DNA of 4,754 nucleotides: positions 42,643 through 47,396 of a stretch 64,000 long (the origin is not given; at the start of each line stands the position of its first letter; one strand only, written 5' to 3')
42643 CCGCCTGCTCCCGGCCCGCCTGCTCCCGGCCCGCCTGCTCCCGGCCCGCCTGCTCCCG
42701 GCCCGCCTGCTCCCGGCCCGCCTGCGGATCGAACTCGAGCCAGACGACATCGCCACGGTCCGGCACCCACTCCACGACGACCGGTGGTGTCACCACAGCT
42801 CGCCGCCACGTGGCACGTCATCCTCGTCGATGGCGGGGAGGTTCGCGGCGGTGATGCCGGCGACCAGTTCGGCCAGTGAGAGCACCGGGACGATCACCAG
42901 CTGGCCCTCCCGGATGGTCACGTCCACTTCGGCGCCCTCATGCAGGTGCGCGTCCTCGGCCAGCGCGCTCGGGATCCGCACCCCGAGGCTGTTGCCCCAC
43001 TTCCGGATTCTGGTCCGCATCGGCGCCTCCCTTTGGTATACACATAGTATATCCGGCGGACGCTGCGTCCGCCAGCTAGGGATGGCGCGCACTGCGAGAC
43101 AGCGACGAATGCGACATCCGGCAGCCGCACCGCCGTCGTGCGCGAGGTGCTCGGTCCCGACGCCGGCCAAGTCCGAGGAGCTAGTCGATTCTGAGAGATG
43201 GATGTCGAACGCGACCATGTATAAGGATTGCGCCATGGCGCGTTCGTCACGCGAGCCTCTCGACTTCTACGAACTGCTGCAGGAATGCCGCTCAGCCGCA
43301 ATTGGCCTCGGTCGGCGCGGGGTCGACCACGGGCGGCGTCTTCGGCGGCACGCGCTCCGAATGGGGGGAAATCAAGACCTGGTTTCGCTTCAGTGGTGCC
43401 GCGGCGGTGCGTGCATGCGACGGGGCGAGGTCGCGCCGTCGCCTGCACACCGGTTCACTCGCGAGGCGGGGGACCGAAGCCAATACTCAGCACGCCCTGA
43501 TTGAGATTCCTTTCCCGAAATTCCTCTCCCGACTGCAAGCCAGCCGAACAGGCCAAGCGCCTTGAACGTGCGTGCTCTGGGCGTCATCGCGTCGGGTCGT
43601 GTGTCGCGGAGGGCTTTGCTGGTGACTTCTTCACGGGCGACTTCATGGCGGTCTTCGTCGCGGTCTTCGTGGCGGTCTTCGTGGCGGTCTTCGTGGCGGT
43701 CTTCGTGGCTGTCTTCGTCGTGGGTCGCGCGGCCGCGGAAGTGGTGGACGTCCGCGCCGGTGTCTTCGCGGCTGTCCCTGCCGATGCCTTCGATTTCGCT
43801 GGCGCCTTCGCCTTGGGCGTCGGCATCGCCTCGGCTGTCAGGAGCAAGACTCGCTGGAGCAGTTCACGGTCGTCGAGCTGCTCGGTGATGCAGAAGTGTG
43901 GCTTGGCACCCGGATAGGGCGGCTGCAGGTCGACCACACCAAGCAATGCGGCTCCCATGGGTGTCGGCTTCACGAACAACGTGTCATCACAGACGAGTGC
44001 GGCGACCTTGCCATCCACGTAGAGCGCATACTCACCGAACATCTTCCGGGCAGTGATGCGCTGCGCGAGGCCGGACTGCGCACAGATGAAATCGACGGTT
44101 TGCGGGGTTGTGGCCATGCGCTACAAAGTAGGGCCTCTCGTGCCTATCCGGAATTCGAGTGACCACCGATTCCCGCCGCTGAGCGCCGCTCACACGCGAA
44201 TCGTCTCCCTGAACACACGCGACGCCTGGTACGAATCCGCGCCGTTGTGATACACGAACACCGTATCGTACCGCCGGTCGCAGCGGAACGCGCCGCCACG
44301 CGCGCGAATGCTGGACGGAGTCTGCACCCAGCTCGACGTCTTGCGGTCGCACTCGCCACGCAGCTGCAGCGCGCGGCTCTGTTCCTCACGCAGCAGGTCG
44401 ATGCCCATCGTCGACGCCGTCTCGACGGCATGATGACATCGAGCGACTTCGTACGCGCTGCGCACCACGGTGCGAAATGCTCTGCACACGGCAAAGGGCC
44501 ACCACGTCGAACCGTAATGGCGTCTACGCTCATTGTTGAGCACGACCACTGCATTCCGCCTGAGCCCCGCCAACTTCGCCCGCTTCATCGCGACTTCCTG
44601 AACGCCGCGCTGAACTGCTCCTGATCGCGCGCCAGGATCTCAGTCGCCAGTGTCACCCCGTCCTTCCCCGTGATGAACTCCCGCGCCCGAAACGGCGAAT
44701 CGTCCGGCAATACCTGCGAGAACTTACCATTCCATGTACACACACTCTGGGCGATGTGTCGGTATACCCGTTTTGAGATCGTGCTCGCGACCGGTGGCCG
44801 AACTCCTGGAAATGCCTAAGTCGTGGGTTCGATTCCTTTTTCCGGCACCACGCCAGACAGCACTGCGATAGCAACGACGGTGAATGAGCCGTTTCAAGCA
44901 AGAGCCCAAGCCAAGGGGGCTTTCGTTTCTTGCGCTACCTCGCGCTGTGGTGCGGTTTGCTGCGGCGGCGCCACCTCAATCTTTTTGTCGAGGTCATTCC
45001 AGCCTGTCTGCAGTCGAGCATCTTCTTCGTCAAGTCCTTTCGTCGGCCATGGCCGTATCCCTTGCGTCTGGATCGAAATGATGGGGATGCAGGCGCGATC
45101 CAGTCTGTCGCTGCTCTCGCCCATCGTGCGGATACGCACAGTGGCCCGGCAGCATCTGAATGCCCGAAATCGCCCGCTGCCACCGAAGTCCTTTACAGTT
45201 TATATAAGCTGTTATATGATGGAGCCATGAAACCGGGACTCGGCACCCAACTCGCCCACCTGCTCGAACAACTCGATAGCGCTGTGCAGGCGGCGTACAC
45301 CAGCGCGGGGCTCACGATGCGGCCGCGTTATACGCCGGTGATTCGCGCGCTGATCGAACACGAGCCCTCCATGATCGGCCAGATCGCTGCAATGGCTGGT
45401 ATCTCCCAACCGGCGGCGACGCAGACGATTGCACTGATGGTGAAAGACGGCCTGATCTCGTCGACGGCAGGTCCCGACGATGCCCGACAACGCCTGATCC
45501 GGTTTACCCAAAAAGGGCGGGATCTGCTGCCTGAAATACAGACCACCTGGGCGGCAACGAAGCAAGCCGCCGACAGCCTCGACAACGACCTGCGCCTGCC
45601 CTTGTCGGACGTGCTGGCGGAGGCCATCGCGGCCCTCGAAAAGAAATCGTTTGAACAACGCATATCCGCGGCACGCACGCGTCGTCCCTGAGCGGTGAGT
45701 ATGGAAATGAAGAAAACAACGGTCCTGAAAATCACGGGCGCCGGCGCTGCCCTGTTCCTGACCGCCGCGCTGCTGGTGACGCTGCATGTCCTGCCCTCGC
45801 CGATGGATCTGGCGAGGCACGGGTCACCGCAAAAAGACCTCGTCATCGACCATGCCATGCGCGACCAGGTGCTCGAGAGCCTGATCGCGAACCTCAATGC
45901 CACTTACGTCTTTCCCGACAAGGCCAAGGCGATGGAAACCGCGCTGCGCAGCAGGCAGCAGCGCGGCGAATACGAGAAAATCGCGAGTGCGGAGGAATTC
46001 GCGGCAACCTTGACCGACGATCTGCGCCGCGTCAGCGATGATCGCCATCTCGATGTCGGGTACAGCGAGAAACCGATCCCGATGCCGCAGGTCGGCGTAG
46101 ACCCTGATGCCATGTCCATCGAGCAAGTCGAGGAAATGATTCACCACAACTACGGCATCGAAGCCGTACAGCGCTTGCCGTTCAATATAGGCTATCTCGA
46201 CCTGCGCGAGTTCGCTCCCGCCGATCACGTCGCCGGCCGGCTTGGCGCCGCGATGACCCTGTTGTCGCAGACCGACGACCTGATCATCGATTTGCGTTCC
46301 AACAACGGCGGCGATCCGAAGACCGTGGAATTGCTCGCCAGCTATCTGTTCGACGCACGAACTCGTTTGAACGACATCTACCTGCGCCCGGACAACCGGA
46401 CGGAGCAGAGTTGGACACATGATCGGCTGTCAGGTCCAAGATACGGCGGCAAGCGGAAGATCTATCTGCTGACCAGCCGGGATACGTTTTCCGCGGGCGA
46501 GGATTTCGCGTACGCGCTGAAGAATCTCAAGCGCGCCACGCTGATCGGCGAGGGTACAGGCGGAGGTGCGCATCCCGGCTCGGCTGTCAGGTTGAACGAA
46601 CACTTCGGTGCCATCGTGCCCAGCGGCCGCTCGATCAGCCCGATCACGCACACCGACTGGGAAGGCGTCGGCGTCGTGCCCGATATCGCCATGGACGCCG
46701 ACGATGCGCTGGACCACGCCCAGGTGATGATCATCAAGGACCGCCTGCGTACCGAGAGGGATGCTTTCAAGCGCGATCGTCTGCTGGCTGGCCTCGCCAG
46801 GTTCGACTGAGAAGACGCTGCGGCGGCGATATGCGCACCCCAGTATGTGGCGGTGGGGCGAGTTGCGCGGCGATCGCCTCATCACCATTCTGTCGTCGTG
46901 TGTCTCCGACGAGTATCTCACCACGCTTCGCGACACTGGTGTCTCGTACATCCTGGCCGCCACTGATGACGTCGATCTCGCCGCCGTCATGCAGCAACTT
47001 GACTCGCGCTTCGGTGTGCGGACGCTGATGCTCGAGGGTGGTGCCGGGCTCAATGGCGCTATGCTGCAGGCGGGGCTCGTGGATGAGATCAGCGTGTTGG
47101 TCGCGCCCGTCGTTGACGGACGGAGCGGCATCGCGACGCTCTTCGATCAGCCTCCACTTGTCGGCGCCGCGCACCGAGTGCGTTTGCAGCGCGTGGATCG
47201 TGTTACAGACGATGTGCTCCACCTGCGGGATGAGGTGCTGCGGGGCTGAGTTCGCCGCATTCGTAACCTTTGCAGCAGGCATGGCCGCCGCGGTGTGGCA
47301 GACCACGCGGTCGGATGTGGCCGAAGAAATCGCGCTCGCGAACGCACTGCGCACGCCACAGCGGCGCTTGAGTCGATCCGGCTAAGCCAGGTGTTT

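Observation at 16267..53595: Seven same-orientation copies of a QueG-derived repeat (up to ~265 bp) divide 37 kb into cassette-like blocks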

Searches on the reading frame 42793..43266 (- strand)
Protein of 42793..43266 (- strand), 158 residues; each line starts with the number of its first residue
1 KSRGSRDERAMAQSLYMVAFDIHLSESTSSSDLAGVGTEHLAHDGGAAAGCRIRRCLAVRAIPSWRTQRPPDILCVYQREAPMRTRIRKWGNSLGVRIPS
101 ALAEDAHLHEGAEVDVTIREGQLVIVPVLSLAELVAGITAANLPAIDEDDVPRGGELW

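Call 9: search_protein_families(library=pfam, proteins=[window:42793-43266:-], max_evalue=0.01)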
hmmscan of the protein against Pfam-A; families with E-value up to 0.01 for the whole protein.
window:42793-43266:- (158 aa): 1 family
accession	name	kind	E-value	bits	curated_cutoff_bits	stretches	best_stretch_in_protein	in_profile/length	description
PF04014.23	MazE_antitoxin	-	5.9e-11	42.6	24.7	1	87-128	1-43/48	Antidote-toxin recognition MazE, bacterial antitoxin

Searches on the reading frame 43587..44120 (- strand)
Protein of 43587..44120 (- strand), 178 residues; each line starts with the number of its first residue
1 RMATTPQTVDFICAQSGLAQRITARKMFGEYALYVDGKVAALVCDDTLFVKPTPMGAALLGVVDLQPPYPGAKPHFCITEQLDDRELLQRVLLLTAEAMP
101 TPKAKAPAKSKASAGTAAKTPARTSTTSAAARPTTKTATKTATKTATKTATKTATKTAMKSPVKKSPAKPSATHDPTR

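Call 9: search_protein_families(library=pfam, proteins=[window:43587-44120:-], max_evalue=0.01)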
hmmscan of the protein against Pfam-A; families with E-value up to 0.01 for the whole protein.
window:43587-44120:- (178 aa): 1 family
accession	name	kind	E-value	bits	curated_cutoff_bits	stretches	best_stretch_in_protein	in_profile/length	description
PF04993.18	TfoX_N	-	1.3e-11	44.9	30.1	1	20-89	7-81/91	TfoX N-terminal domain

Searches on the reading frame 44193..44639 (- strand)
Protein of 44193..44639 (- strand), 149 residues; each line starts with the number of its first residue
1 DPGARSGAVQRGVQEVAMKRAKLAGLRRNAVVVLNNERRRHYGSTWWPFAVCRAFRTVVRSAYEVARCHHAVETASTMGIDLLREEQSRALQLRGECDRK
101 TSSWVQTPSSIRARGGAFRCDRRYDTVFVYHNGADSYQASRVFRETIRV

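Call 10: search_protein_families(library=pfam, proteins=[window:44193-44639:-], max_evalue=0.01)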
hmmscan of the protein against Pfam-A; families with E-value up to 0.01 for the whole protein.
window:44193-44639:- (149 aa): 1 family
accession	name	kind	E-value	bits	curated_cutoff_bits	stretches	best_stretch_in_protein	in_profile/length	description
PF14066.11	DUF4256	-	2.1e-32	112.6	27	1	69-149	93-173/173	Protein of unknown function (DUF4256)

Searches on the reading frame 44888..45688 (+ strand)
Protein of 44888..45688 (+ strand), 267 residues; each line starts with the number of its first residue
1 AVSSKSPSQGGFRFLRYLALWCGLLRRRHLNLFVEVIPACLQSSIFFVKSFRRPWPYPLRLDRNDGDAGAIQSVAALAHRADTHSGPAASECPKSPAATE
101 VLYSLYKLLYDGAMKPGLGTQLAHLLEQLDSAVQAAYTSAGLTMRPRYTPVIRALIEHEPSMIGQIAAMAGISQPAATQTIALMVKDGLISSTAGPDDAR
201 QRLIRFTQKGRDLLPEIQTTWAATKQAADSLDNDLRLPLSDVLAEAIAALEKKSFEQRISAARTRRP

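Call 10: search_protein_families(library=pfam, proteins=[window:44888-45688:+], max_evalue=0.01)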
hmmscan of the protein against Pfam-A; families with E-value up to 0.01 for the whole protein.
window:44888-45688:+ (267 aa): 4 families
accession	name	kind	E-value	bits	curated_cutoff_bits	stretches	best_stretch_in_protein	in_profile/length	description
PF12802.13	MarR_2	-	9.6e-08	32.5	27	1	146-201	5-61/61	MarR family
PF01047.28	MarR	-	3.9e-07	30.3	24.6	1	153-201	10-58/59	MarR family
PF02082.26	Rrf2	-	0.0021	18.7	30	1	158-196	21-59/132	Iron-dependent Transcriptional regulator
PF12840.13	HTH_20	-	0.0042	17.5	27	0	151-191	9-49/51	Helix-turn-helix domain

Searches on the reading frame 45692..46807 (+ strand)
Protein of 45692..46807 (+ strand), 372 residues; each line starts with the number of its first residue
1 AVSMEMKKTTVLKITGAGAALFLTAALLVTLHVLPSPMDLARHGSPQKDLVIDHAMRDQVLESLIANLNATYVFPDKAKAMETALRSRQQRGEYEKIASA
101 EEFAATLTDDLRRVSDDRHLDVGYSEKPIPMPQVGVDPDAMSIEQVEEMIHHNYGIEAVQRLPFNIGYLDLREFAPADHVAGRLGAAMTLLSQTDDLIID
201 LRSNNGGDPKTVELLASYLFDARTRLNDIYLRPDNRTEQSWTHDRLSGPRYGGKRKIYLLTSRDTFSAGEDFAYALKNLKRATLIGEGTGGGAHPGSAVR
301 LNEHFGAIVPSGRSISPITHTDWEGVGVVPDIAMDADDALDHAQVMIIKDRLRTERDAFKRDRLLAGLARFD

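Call 10: search_protein_families(library=pfam, proteins=[window:45692-46807:+], max_evalue=0.01)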
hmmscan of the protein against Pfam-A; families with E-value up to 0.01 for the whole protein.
window:45692-46807:+ (372 aa): 2 families
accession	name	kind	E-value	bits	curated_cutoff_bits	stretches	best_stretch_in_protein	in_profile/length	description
PF03572.23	Peptidase_S41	-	3.3e-24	85.8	24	1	165-333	1-164/165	Peptidase family S41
PF11918.13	Peptidase_S41_N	-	1.9e-12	47.9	26.6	1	58-132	19-95/129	N-terminal domain of Peptidase_S41 in eukaryotic IRBP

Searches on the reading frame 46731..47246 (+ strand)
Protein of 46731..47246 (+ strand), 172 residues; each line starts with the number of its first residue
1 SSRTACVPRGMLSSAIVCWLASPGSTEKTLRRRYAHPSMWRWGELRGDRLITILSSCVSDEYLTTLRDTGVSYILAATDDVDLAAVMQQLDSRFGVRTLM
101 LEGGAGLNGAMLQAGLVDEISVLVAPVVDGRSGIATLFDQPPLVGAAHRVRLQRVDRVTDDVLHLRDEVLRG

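Call 10: search_protein_families(library=pfam, proteins=[window:46731-47246:+], max_evalue=0.01)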
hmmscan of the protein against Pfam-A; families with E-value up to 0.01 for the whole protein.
window:46731-47246:+ (172 aa): 1 family
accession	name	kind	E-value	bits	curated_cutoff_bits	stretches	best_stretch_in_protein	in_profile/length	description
PF01872.23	RibD_C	-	2.1e-17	64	24.1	1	55-162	102-195/197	RibD C-terminal domain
